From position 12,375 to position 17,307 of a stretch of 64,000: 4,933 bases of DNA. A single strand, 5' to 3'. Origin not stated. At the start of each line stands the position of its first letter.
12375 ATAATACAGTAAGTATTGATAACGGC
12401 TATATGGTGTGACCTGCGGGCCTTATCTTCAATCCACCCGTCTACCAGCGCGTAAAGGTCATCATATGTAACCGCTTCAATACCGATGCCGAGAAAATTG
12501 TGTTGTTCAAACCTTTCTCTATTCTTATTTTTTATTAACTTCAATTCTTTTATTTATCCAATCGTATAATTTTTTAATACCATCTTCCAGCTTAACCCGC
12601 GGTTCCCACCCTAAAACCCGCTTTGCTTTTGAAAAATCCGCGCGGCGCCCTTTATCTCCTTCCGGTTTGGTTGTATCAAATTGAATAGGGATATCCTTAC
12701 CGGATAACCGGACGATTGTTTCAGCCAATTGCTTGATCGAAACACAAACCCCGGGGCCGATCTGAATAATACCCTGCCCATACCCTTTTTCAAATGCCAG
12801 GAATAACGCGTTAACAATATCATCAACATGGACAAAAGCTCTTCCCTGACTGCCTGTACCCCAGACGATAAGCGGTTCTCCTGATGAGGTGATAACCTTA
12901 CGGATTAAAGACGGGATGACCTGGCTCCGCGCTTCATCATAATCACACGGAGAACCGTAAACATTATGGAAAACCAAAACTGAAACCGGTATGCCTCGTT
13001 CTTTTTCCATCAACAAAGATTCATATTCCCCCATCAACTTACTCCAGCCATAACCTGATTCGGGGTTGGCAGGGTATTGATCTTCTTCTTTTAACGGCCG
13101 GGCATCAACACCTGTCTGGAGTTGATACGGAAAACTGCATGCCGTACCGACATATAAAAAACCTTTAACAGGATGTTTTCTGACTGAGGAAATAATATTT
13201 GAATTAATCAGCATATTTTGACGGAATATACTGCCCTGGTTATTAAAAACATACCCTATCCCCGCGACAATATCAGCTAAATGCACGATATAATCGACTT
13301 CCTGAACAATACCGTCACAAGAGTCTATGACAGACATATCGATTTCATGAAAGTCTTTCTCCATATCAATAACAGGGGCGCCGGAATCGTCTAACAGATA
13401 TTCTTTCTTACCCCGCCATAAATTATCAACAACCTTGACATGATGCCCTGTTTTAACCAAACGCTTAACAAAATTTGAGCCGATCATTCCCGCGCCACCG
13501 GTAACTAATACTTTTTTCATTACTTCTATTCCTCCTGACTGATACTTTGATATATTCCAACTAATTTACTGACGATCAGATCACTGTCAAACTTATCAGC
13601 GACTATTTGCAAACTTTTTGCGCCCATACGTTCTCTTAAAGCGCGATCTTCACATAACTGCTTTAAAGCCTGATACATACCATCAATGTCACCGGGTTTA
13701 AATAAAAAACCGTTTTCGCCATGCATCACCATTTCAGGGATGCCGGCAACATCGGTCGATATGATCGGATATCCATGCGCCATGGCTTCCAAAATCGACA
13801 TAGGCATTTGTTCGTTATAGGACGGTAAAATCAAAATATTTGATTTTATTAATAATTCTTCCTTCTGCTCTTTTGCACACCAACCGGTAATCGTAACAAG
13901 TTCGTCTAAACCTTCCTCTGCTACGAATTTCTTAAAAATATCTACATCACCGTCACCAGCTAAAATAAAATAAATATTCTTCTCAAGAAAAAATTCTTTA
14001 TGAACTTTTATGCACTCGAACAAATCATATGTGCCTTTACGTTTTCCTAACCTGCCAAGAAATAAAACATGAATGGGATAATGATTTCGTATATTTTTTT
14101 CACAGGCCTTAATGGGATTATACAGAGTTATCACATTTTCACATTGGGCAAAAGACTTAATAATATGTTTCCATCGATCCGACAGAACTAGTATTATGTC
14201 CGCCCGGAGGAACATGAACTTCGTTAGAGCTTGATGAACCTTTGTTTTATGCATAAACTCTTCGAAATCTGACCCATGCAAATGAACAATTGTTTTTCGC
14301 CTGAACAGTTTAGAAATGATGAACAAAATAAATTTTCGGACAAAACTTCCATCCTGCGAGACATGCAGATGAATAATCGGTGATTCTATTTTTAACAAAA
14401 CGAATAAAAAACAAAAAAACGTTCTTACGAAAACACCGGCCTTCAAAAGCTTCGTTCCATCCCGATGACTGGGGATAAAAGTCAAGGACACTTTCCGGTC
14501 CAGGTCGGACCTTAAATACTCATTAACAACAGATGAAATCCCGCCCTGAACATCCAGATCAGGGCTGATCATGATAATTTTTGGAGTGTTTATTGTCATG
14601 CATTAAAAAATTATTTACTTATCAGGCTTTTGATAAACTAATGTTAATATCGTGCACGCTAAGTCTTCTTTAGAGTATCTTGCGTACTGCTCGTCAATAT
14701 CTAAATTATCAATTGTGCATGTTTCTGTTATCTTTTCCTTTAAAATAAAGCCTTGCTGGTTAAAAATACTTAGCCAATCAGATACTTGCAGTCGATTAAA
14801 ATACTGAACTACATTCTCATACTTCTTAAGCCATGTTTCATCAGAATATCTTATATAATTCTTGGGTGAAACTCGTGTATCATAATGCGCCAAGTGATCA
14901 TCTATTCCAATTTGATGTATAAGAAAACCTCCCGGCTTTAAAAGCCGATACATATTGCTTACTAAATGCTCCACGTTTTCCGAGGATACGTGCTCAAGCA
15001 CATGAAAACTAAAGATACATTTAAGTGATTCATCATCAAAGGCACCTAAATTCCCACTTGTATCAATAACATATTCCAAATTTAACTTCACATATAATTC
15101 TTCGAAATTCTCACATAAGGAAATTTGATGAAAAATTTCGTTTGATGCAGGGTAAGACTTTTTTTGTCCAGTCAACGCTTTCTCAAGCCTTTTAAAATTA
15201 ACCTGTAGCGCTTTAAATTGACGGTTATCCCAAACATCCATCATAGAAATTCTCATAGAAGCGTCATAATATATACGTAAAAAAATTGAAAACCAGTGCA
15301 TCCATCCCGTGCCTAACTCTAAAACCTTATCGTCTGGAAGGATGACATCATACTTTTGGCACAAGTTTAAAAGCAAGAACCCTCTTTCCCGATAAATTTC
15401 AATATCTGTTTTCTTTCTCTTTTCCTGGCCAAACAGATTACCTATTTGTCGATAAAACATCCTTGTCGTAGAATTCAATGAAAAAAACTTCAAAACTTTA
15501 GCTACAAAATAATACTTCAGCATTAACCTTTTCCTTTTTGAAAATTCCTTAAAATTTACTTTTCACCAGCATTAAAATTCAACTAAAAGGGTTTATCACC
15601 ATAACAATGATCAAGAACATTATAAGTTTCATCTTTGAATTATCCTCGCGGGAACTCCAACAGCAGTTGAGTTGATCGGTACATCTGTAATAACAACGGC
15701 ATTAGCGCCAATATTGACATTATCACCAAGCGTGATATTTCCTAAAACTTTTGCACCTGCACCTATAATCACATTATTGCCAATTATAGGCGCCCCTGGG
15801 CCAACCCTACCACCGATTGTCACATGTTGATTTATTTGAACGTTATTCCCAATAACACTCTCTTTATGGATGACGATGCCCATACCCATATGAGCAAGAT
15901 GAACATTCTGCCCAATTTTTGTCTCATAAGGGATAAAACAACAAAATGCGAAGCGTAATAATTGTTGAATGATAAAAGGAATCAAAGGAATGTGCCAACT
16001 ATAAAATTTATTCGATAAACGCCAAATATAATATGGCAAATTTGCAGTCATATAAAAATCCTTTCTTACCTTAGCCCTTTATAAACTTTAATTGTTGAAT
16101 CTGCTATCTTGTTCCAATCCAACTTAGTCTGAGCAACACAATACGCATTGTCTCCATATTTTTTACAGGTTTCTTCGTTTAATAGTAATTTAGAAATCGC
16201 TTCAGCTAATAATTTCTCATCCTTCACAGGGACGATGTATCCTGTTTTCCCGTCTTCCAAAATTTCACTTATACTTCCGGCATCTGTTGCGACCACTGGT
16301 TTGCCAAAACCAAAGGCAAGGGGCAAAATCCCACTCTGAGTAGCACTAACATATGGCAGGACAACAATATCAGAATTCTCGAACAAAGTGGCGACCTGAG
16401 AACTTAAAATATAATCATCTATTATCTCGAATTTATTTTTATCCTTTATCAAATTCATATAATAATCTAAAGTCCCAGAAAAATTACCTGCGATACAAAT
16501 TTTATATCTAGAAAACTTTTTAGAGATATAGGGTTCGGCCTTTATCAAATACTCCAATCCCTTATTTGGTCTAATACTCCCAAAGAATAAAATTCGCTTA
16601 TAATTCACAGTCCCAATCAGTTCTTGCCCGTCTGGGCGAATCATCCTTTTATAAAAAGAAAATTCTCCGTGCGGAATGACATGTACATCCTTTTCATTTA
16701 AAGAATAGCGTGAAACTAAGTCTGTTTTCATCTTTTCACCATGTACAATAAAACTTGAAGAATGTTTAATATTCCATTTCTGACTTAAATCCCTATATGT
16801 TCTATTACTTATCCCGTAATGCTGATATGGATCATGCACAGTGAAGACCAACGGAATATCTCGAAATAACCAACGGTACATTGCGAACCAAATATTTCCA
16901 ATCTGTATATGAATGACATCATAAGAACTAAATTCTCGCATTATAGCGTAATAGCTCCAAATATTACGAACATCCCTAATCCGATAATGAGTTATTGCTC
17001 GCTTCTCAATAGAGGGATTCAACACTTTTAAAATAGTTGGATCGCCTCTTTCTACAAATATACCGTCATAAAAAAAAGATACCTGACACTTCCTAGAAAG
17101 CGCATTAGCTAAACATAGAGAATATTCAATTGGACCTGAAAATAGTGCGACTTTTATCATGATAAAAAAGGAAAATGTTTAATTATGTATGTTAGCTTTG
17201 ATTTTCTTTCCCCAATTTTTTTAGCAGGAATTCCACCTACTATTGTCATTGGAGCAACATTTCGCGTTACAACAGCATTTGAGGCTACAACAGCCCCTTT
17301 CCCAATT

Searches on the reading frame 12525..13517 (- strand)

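Call 24: search_protein_families(library=ncbifam, proteins=[window:12525-13517:-], max_evalue=0.000001)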
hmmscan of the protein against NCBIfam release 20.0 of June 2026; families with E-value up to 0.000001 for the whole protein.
window:12525-13517:- (330 aa): 21 families
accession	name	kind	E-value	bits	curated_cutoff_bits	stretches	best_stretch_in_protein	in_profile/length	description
NF047922.1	GDPFucSynFcl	equivalog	1.7e-39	136.1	500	1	1-323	3-303/308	GDP-L-fucose synthase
TIGR01179.1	galE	equivalog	4.3e-34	117.8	262.3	1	2-324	1-328/332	UDP-glucose 4-epimerase GalE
TIGR02197.1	heptose_epim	equivalog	2.4e-30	105.8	274.6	1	3-323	1-315/316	ADP-glyceromanno-heptose 6-epimerase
TIGR01181.1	dTDP_gluc_dehyt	equivalog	3.2e-30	105.3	365.1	1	2-323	1-313/321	dTDP-glucose 4,6-dehydratase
TIGR04180.1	EDH_00030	hypoth_equivalog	6.2e-25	87.9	475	1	3-308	1-296/297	NAD-dependent 4,6-dehydratase LegB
NF007956.0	PRK10675.1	subfamily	1.7e-19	70.2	394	1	2-323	2-331/338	UDP-glucose 4-epimerase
NF008360.0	PRK11150.1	equivalog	1.3e-17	64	452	1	3-323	2-308/310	ADP-glyceromanno-heptose 6-epimerase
NF011728.1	PRK15181.1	equivalog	1.3e-14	54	760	1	1-241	16-248/348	Vi polysaccharide biosynthesis UDP-N-acetylglucosaminuronic acid C-4 epimerase TviC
NF007490.0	PRK10084.1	subfamily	2.9e-14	52.8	649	1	148-321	159-334/361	dTDP-glucose 4,6-dehydratase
NF007582.0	PRK10217.1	equivalog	3.1e-14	52.8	698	1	149-321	153-331/355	dTDP-glucose 4,6-dehydratase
NF042422.1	oxyalk_red_OleD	equivalog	9.2e-12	45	580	1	2-244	2-217/329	2-alkyl-3-oxoalkanoate reductase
NF041015.1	UDPsulfquin_syn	equivalog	2e-11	43.5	575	1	1-315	1-357/384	UDP-sulfoquinovose synthase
TIGR03466.1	HpnA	hypoth_equivalog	1.2e-10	40.8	367.65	1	2-277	2-251/327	hopanoid-associated sugar epimerase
NF008872.0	PRK11908.1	equivalog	8.3e-10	38.2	294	0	1-272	2-271/349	bifunctional UDP-4-keto-pentose/UDP-xylose synthase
NF042423.1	oxyalk_red_Shew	equivalog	1.9e-09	37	580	1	1-188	9-176/331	2-alkyl-3-oxoalkanoate reductase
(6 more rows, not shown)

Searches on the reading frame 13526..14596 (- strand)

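Call 24: search_protein_families(library=ncbifam, proteins=[window:13526-14596:-], max_evalue=0.000001)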
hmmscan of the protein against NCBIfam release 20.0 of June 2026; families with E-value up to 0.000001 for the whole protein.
window:13526-14596:- (356 aa): 28 families (the best 25 are shown)
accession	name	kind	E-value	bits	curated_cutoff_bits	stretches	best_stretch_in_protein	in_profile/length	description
TIGR03088.1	stp2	hypoth_equivalog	3.5e-29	102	409.05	1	165-351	185-372/374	TIGR03088 family PEP-CTERM/XrtA system glycosyltransferase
TIGR03999.1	thiol_BshA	equivalog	4.7e-27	94.9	273.7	1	99-352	113-373/375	N-acetyl-alpha-D-glucosaminyl L-malate synthase BshA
NF047684.1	TeichurnBiosyTuaC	equivalog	7.5e-26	91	550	1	93-352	126-389/391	teichuronic acid biosynthesis protein TuaC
NF041876.1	EPS_EpsE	equivalog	6.9e-25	88.1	400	1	170-340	210-384/389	exopolysaccharide biosynthesis GT4 family glycosyltransferase EpsE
NF046085.1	XrtY_assoc_Gly1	equivalog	3.5e-22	78.8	400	1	114-354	144-386/387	XrtY-associated glycosyltransferase XYAG1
NF007396.0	PRK09922.1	equivalog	1.3e-21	76.9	385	1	105-321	111-330/361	lipopolysaccharide 1,6-galactosyltransferase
NF038295.1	EPS_HpsP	equivalog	6e-21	74.9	550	1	167-352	201-387/388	hormogonium polysaccharide biosynthesis glycosyltransferase HpsP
TIGR02149.1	glgA_Coryne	subfamily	3.5e-19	69.2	302.4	1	168-352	199-390/391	glycogen synthase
TIGR04157.1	glyco_rSAM_CFB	subfamily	3.1e-18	66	400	1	102-300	140-349/406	TIGR04157 family glycosyltransferase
NF041010.1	glycosy_Agl16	equivalog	2.2e-17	63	575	1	74-351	76-350/352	glycosylation protein Agl16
TIGR03449.1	mycothiol_MshA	equivalog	6.1e-16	58.3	462.5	1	217-352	269-403/406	D-inositol-3-phosphate glycosyltransferase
NF047880.1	glyco_SdgA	exception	7.9e-16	57.7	800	1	175-345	316-483/488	serine-aspartate repeat adhesin O-glycosyltransferase SdgA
NF038229.1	Glyco4_Geo_Pelo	equivalog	2.1e-15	56.6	400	1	233-352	219-336/338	GPMC system family 4 glycosyltransferase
TIGR04063.1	stp3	hypoth_equivalog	8.6e-15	54.5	442.05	1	205-352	242-395/397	TIGR04063 family PEP-CTERM/XrtA system glycosyltransferase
TIGR04005.1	wcaL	equivalog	4.2e-14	52.2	537.6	1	111-351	158-405/406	colanic acid biosynthesis glycosyltransferase WcaL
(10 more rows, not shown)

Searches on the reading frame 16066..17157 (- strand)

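Call 24: search_protein_families(library=ncbifam, proteins=[window:16066-17157:-], max_evalue=0.000001)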
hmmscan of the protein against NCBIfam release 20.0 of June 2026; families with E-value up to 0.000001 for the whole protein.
window:16066-17157:- (363 aa): 16 families
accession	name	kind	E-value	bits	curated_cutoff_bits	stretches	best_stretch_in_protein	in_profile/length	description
TIGR02149.1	glgA_Coryne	subfamily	1.1e-25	90.6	302.4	1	72-360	77-388/391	glycogen synthase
NF038295.1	EPS_HpsP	equivalog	1.2e-20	73.9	550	1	119-361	141-386/388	hormogonium polysaccharide biosynthesis glycosyltransferase HpsP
TIGR03449.1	mycothiol_MshA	equivalog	2e-17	63.2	462.5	1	77-360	101-401/406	D-inositol-3-phosphate glycosyltransferase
TIGR03088.1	stp2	hypoth_equivalog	3.8e-15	55.8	409.05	1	253-360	264-371/374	TIGR03088 family PEP-CTERM/XrtA system glycosyltransferase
NF041876.1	EPS_EpsE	equivalog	8.7e-14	51.5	400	1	97-344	134-378/389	exopolysaccharide biosynthesis GT4 family glycosyltransferase EpsE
TIGR04063.1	stp3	hypoth_equivalog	2.5e-13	49.7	442.05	1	119-362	145-395/397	TIGR04063 family PEP-CTERM/XrtA system glycosyltransferase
NF047880.1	glyco_SdgA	exception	1.2e-12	47.2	800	1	95-344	233-473/488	serine-aspartate repeat adhesin O-glycosyltransferase SdgA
TIGR03999.1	thiol_BshA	equivalog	9.1e-12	44.6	273.7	1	126-361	138-372/375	N-acetyl-alpha-D-glucosaminyl L-malate synthase BshA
TIGR04157.1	glyco_rSAM_CFB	subfamily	2.7e-10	39.8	400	1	130-329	167-376/406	TIGR04157 family glycosyltransferase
NF053787.1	GlcN_PG_synth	equivalog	1.3e-09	37.4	480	1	191-361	202-358/361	N-acetylglucosaminyl phosphatidylglycerol synthase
NF012028.0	PRK15484.1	subfamily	3.4e-09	36.3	618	1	151-354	156-370/380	lipopolysaccharide N-acetylglucosaminyltransferase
NF047684.1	TeichurnBiosyTuaC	equivalog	1.2e-07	31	550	1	185-360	218-387/391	teichuronic acid biosynthesis protein TuaC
NF038229.1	Glyco4_Geo_Pelo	equivalog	2.5e-07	30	400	1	126-360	103-334/338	GPMC system family 4 glycosyltransferase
NF046085.1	XrtY_assoc_Gly1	equivalog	2.7e-07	29.8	400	1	184-361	207-383/387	XrtY-associated glycosyltransferase XYAG1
NF038298.1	EPS_HpsO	equivalog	4.5e-07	29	575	0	125-362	139-387/388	hormogonium polysaccharide biosynthesis glycosyltransferase HpsO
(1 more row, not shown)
